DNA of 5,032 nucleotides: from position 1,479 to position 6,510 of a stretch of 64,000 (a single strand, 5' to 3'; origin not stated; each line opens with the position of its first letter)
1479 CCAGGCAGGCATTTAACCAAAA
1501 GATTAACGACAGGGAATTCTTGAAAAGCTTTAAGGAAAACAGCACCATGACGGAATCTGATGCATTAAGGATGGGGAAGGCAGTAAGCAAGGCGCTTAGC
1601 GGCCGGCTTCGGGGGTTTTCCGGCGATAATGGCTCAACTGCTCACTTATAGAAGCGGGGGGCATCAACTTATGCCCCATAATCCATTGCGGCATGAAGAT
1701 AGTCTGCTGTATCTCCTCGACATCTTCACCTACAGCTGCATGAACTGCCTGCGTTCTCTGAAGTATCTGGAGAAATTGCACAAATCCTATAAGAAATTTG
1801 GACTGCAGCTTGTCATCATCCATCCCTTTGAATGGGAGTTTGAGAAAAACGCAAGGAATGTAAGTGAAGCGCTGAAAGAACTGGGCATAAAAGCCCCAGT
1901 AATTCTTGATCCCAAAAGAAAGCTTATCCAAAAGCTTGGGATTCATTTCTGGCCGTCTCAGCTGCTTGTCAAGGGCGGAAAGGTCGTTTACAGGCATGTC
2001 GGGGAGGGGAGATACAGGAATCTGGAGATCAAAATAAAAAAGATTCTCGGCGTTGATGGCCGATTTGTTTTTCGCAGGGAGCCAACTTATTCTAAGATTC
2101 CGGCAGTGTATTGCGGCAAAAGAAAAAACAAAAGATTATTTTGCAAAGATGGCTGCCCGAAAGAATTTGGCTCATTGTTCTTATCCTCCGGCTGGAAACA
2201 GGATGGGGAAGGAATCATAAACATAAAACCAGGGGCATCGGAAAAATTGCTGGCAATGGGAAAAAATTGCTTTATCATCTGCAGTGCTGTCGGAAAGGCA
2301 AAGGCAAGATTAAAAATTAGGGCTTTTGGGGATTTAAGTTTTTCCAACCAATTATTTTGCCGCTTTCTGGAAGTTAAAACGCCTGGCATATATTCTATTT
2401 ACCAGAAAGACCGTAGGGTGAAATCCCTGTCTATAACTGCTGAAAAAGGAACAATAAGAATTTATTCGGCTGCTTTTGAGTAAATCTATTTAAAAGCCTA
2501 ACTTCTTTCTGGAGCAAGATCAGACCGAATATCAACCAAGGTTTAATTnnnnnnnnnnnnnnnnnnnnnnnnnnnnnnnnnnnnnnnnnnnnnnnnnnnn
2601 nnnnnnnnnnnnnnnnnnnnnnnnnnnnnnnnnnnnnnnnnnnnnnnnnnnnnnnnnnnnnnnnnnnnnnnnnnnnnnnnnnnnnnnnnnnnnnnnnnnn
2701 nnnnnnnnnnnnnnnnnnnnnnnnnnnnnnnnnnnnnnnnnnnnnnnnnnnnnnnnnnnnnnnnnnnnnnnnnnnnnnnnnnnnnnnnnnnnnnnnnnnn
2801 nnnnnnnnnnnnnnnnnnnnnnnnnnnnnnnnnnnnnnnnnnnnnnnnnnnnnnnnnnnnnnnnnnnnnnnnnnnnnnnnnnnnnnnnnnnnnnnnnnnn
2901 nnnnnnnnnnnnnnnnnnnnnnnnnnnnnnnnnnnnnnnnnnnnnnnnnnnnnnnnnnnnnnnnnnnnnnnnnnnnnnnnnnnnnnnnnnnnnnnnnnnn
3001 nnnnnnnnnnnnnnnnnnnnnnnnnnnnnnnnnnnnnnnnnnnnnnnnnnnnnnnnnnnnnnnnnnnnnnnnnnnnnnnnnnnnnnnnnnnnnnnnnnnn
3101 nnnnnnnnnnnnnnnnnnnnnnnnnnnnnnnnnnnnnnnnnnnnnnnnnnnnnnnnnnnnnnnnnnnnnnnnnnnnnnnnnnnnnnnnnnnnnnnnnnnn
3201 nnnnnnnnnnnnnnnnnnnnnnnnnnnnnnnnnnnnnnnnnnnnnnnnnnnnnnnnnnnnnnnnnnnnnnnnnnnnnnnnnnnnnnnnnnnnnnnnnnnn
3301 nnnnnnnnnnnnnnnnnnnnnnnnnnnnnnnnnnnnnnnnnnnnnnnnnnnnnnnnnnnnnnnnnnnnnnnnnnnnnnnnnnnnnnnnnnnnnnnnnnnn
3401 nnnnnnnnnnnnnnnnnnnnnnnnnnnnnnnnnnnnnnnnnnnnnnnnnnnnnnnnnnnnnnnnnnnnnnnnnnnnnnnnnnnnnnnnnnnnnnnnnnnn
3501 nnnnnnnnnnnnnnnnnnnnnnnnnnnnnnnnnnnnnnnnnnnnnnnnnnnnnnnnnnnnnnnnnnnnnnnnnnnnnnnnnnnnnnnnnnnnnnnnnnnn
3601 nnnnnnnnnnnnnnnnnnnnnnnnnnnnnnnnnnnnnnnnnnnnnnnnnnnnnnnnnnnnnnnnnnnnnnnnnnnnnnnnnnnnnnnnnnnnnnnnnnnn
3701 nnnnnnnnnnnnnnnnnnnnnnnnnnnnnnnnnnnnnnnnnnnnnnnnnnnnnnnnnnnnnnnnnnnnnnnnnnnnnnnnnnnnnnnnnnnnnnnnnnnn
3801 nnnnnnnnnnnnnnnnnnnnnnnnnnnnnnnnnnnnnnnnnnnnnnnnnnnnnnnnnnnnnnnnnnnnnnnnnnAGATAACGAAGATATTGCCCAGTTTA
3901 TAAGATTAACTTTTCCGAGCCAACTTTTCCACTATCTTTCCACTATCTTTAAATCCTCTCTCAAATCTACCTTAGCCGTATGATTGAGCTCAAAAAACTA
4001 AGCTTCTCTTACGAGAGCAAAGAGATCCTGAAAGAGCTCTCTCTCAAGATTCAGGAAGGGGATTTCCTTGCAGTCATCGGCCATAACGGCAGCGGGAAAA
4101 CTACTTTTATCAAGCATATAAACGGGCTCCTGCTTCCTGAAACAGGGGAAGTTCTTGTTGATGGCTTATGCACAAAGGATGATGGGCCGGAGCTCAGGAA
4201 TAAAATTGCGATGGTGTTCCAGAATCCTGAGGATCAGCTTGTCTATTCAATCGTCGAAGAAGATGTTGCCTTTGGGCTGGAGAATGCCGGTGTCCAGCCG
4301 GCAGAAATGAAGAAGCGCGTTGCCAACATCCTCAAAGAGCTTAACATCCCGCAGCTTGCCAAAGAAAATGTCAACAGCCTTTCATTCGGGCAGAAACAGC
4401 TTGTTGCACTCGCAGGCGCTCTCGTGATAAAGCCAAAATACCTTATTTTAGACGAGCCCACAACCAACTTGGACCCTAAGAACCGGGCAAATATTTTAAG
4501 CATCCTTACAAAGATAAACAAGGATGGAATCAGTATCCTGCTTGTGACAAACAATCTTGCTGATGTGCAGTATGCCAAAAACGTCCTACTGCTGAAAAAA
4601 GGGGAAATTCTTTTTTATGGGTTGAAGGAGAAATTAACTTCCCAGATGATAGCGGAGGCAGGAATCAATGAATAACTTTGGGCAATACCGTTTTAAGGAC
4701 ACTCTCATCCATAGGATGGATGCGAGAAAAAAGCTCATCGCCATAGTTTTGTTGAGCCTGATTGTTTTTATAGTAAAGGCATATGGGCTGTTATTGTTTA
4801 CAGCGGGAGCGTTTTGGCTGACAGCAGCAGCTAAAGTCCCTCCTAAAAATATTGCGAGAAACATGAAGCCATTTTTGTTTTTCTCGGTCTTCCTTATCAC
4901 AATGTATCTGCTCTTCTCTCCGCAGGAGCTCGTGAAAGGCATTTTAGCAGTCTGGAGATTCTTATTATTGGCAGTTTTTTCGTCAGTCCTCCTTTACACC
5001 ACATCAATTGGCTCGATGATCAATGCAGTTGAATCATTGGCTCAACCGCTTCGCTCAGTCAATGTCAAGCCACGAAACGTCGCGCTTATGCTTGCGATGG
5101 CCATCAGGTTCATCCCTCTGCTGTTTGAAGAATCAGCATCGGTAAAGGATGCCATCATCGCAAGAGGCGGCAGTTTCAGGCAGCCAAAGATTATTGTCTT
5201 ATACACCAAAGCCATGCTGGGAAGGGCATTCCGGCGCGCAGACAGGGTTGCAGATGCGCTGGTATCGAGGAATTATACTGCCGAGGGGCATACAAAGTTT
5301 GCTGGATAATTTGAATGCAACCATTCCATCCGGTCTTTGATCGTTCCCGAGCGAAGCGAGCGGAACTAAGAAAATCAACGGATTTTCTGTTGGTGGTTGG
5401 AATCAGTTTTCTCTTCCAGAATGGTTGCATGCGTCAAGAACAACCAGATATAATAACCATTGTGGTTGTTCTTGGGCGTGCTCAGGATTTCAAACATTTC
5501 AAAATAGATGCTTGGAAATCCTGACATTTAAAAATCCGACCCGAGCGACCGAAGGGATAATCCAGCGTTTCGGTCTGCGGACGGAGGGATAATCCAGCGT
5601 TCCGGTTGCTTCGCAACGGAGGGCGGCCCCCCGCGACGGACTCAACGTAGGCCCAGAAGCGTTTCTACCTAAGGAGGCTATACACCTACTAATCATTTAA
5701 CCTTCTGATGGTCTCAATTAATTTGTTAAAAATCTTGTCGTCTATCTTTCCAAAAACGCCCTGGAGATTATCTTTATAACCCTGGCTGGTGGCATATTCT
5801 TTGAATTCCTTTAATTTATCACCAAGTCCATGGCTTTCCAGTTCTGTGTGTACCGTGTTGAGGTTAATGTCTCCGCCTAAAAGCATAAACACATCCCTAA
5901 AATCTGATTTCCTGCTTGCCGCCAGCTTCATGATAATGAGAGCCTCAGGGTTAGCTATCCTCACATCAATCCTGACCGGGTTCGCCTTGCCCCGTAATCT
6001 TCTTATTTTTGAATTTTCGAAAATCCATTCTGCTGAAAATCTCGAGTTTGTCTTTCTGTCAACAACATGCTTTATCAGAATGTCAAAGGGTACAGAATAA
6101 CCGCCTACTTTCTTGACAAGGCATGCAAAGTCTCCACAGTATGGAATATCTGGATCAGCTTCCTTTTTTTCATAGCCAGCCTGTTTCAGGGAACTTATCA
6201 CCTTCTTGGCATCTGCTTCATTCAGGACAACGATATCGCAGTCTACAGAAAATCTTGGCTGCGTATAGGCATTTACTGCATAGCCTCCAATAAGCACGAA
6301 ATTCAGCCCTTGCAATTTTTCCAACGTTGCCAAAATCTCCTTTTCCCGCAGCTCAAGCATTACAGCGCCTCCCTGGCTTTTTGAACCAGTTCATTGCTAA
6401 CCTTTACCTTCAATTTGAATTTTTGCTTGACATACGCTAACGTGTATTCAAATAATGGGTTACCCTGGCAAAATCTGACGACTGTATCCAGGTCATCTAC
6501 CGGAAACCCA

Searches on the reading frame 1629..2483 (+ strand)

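Call 31: search_protein_families(library=pfam, proteins=[window:1629-2483:+], max_evalue=0.001)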
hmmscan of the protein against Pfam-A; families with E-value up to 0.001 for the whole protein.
window:1629-2483:+ (284 aa): 2 families
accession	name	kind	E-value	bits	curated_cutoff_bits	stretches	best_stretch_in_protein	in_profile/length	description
PF08534.16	Redoxin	-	3.9e-08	33.7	26.6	1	34-127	37-136/148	Redoxin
PF00578.27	AhpC-TSA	-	2e-05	24.9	26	1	34-114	34-115/124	AhpC/TSA family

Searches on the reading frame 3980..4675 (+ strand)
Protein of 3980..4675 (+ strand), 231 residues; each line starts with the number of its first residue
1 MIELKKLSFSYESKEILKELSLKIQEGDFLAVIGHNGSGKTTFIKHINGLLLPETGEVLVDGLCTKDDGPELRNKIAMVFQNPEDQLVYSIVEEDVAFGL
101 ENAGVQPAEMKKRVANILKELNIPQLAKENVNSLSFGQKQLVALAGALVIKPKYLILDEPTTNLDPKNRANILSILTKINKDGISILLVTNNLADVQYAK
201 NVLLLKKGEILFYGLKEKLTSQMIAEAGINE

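Call 31: search_protein_families(library=pfam, proteins=[window:3980-4675:+], max_evalue=0.001)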
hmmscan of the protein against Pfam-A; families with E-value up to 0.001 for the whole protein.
window:3980-4675:+ (231 aa): 6 families
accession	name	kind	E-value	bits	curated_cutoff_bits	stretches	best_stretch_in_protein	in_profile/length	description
PF00005.33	ABC_tran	-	2.6e-33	115.9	25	1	17-162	1-137/137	ABC transporter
PF13304.12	AAA_21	-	2.5e-13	51.2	27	1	117-190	221-297/304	AAA domain, putative AbiEii toxin, Type IV TA system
PF02463.25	SMC_N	-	7.9e-09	35.7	40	1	27-192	24-198/220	RecF/RecN/SMC N terminal domain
PF13175.12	AAA_15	-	0.00035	20.7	32.1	1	17-114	14-92/374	AAA ATPase domain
PF13555.12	AAA_29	-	0.00039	20.6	27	1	22-55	17-50/61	P-loop containing region of AAA domain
PF13401.12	AAA_22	-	0.00051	20.8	27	0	27-189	5-121/130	AAA domain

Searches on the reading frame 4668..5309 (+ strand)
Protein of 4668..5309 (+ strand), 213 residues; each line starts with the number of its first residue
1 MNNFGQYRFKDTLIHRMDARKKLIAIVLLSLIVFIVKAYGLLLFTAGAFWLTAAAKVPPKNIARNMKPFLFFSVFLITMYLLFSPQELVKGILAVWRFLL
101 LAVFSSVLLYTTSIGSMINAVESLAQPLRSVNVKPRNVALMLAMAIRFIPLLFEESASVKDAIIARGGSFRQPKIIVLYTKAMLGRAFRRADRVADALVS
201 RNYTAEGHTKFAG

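Call 31: search_protein_families(library=pfam, proteins=[window:4668-5309:+], max_evalue=0.001)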
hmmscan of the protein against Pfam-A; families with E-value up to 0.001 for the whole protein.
window:4668-5309:+ (213 aa): 1 family
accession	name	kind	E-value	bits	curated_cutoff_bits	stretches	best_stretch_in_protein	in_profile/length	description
PF02361.21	CbiQ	-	7.4e-25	88.3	25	1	12-207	3-212/216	Cobalt transport protein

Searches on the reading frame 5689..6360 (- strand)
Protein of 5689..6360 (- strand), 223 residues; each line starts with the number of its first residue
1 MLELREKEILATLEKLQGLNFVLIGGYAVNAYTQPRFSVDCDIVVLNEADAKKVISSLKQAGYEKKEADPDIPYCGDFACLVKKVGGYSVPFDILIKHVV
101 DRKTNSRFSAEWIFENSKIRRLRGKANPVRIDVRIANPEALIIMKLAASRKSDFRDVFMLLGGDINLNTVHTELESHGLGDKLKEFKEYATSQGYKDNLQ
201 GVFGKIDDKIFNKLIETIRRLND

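Call 31: search_protein_families(library=pfam, proteins=[window:5689-6360:-], max_evalue=0.001)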
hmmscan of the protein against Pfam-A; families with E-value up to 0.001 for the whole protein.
window:5689-6360:- (223 aa): 2 families
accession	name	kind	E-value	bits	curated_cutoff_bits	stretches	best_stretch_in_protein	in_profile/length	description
PF08843.17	AbiEii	-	1.4e-05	25.6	22.5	1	15-174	9-182/238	Nucleotidyl transferase AbiEii toxin, Type IV TA system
PF19502.5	DUF6036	-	0.00016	21.9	23.6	0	13-172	14-131/164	Nucleotidyltransferase of unknown function (DUF6036)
